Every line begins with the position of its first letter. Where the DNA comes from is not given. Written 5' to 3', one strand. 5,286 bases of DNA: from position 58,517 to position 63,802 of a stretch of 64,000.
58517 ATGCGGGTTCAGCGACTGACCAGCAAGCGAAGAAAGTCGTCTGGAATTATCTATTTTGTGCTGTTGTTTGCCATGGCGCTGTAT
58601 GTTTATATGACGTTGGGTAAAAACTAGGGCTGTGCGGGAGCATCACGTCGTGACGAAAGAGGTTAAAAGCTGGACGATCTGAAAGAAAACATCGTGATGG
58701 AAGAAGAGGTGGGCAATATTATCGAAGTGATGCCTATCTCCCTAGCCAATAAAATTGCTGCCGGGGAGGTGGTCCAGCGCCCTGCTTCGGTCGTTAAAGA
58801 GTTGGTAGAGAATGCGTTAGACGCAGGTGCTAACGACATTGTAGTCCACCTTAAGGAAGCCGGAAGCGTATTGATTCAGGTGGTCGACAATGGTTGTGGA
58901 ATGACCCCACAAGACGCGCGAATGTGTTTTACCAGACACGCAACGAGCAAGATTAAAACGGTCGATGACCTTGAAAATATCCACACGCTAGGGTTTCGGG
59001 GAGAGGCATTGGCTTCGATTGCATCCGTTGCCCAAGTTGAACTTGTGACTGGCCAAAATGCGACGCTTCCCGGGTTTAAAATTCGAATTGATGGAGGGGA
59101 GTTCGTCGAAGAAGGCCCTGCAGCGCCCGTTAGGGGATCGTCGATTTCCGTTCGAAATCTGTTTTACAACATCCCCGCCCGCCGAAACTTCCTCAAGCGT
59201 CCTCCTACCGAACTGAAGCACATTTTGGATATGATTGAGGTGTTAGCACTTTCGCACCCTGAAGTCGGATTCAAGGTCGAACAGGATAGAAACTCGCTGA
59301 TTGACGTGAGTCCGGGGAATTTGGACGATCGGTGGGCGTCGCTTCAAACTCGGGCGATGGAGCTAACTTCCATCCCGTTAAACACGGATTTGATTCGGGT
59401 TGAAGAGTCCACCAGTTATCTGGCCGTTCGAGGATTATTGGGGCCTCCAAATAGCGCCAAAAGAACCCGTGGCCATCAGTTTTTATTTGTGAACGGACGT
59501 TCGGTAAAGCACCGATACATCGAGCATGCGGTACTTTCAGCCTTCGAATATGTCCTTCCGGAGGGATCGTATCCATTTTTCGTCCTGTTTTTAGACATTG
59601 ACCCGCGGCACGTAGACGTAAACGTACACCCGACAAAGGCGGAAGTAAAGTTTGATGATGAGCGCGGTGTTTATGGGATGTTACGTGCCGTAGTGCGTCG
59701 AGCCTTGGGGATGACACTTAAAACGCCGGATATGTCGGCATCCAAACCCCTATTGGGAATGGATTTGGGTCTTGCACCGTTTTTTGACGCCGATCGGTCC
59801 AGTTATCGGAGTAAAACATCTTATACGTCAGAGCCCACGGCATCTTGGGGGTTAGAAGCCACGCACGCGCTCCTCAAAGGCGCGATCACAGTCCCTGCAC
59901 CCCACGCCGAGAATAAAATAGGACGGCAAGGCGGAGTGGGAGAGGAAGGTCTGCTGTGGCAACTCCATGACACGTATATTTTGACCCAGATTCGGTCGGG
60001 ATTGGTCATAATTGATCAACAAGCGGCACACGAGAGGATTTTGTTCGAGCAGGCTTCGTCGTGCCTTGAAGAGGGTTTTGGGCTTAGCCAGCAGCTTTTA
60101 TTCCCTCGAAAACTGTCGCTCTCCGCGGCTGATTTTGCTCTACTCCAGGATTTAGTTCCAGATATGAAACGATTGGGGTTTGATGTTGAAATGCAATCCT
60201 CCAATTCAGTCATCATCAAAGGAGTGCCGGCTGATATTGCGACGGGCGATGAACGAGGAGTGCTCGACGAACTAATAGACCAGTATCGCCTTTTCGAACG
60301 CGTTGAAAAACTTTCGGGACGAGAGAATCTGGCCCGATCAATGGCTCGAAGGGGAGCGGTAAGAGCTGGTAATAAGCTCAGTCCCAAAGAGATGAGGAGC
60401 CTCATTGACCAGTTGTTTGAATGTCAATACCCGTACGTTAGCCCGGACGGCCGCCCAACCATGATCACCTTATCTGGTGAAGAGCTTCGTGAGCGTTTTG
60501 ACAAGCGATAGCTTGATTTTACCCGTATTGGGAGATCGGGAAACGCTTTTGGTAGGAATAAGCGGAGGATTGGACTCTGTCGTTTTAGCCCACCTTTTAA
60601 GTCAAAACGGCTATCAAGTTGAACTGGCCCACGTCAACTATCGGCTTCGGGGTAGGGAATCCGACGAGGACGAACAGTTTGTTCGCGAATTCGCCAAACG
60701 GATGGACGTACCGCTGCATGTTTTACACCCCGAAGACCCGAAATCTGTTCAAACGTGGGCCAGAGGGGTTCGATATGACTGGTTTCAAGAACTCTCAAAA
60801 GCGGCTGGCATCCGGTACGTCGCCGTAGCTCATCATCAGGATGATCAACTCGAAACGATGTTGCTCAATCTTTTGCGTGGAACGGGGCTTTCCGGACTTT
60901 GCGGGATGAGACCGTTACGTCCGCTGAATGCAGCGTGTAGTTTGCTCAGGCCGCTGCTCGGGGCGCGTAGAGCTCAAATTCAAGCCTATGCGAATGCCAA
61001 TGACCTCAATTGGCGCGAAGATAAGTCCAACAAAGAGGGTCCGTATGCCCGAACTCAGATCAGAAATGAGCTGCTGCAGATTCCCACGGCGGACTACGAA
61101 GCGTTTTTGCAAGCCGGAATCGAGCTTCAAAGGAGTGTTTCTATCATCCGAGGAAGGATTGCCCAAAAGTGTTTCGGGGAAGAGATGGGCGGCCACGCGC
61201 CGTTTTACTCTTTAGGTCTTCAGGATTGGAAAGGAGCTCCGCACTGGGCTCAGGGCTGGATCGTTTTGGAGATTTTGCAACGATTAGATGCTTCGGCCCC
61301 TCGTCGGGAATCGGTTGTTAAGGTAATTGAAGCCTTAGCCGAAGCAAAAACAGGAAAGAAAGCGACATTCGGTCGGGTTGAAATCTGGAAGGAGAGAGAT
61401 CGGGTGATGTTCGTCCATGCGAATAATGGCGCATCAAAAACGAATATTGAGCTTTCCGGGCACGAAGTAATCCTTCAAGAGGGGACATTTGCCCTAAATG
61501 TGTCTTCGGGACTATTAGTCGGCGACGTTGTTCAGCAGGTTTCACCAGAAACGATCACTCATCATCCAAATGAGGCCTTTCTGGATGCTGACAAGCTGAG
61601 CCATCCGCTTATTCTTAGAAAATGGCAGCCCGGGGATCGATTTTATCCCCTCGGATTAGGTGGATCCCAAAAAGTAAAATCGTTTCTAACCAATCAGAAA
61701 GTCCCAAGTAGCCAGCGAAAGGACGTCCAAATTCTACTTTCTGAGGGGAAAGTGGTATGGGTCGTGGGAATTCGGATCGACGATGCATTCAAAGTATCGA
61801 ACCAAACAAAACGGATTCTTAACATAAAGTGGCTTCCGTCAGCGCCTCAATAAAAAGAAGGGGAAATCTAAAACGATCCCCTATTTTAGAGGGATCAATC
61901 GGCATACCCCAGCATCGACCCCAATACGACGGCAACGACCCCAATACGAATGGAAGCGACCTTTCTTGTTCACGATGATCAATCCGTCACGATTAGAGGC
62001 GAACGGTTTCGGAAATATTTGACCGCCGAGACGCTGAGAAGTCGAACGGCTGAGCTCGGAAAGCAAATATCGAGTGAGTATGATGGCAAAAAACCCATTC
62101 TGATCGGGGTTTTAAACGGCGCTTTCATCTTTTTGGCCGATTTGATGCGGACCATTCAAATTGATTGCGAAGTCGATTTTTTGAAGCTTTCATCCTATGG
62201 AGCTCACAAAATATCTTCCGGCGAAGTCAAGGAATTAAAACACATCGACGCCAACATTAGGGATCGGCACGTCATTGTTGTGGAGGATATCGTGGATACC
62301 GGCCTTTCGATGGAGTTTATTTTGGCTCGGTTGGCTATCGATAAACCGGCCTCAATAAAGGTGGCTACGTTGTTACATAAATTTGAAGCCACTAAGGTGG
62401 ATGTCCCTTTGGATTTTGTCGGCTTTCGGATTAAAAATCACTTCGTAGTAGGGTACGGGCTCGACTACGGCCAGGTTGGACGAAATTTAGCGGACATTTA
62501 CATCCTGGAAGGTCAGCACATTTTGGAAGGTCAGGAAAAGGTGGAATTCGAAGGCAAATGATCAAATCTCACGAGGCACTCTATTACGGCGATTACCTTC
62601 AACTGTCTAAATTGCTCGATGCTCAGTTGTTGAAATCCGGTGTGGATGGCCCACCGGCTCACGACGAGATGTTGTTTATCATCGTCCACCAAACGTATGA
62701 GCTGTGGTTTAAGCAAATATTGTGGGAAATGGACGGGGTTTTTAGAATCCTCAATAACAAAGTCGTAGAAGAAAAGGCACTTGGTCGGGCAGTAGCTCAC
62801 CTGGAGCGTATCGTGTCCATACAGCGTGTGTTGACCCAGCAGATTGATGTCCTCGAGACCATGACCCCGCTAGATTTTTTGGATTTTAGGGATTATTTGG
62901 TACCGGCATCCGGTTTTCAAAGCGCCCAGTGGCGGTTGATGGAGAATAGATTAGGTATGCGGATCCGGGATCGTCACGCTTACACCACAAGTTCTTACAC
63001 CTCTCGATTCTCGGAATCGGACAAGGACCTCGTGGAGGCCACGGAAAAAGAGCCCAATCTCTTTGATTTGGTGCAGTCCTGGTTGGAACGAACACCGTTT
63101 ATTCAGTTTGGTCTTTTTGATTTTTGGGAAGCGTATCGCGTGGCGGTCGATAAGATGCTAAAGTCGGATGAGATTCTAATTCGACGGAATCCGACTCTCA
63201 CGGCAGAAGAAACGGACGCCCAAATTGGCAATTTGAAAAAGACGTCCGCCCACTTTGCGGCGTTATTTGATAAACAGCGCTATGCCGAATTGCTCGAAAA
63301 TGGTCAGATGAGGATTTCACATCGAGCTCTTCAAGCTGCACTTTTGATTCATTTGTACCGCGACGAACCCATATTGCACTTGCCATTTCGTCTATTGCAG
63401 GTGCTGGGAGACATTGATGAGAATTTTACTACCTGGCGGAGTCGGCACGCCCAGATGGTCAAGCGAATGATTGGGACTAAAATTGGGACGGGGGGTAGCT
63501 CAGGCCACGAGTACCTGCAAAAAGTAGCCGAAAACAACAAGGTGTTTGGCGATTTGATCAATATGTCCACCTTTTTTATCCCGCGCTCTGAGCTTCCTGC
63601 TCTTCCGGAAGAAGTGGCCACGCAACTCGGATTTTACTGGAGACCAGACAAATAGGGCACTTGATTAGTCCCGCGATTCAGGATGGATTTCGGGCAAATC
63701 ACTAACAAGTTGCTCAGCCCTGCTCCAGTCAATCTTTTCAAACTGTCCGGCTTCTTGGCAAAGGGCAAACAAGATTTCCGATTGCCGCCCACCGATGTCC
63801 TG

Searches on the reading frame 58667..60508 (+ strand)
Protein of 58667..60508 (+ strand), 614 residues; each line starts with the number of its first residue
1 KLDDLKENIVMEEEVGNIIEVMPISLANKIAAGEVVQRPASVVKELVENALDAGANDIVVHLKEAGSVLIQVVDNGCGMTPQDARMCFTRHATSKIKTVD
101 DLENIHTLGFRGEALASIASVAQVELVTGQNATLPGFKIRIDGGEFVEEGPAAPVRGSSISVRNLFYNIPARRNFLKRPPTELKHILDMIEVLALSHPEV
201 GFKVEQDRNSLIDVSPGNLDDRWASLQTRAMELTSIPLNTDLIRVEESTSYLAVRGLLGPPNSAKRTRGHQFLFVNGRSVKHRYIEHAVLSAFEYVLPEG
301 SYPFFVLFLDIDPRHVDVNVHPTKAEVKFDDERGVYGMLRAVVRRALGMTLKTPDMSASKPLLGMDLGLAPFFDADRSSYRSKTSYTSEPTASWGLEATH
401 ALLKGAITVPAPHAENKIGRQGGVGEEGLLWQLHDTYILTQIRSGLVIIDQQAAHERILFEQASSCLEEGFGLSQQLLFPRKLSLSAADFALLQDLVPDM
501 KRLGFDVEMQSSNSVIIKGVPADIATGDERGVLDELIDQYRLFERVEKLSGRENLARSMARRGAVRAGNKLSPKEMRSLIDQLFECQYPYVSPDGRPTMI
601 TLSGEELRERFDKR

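Call 41: search_protein_families(library=pfam, proteins=[window:58667-60508:+], max_evalue=0.00001)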
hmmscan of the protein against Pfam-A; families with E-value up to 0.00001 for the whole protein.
window:58667-60508:+ (614 aa): 4 families
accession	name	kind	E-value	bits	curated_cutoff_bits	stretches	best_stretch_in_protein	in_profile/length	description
PF01119.25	DNA_mis_repair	-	6.1e-34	116.6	26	1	239-347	10-118/119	DNA mismatch repair protein, C-terminal domain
PF08676.16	MutL_C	-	1.1e-33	116.4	25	1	431-571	2-142/142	MutL C terminal dimerisation domain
PF13589.12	HATPase_c_3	-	7.6e-10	39.4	25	1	40-133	4-97/137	Histidine kinase-, DNA gyrase B-, and HSP90-like ATPase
PF02518.31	HATPase_c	-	2.7e-09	37.9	26.4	1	38-93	5-63/111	Histidine kinase-, DNA gyrase B-, and HSP90-like ATPase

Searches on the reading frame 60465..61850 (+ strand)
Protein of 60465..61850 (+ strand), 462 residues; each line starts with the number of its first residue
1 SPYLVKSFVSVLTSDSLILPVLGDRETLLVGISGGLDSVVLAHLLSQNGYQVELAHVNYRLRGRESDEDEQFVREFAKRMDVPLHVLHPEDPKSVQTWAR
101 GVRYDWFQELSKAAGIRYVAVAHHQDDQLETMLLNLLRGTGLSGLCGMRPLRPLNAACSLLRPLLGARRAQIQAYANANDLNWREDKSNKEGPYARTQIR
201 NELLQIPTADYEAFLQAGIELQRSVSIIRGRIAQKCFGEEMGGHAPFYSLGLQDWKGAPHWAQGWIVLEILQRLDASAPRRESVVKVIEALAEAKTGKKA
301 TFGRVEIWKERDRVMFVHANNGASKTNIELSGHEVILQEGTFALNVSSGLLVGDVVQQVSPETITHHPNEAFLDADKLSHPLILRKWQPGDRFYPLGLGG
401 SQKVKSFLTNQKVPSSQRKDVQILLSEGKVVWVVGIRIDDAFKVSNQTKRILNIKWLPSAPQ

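Call 41: search_protein_families(library=pfam, proteins=[window:60465-61850:+], max_evalue=0.00001)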
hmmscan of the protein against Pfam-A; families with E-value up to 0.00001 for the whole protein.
window:60465-61850:+ (462 aa): 3 families
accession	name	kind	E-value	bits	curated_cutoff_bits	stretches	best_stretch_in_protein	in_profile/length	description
PF01171.26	ATP_bind_3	-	1.7e-50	171.8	27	1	28-202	2-182/182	PP-loop family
PF11734.13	TilS_C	-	1.3e-15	56.9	22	1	383-453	2-71/74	TilS substrate C-terminal domain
PF01507.26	PAPS_reduct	-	3.2e-07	31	22.5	0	29-114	3-90/175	Phosphoadenosine phosphosulfate reductase domain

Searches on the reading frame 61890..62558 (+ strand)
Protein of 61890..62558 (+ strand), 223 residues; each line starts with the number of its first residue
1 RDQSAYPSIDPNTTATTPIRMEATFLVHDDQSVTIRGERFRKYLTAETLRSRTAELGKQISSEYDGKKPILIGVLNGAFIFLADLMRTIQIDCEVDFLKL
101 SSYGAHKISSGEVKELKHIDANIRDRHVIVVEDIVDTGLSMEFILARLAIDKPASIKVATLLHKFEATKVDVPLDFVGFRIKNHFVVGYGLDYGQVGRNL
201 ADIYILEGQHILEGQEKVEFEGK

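Call 41: search_protein_families(library=pfam, proteins=[window:61890-62558:+], max_evalue=0.00001)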
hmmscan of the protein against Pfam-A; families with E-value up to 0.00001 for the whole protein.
window:61890-62558:+ (223 aa): 1 family
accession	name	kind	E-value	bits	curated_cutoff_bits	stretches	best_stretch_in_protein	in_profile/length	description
PF00156.33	Pribosyltran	-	1.2e-22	80.4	26.3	1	52-193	14-157/158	Phosphoribosyl transferase domain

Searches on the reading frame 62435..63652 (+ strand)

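Call 41: search_protein_families(library=pfam, proteins=[window:62435-63652:+], max_evalue=0.00001)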
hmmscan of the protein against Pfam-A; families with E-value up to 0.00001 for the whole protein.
window:62435-63652:+ (406 aa): 1 family
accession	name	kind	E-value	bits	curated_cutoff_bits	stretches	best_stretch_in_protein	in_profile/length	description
PF03301.18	Trp_dioxygenase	-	6.2e-108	361.7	34.9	1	47-380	12-345/346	Tryptophan 2,3-dioxygenase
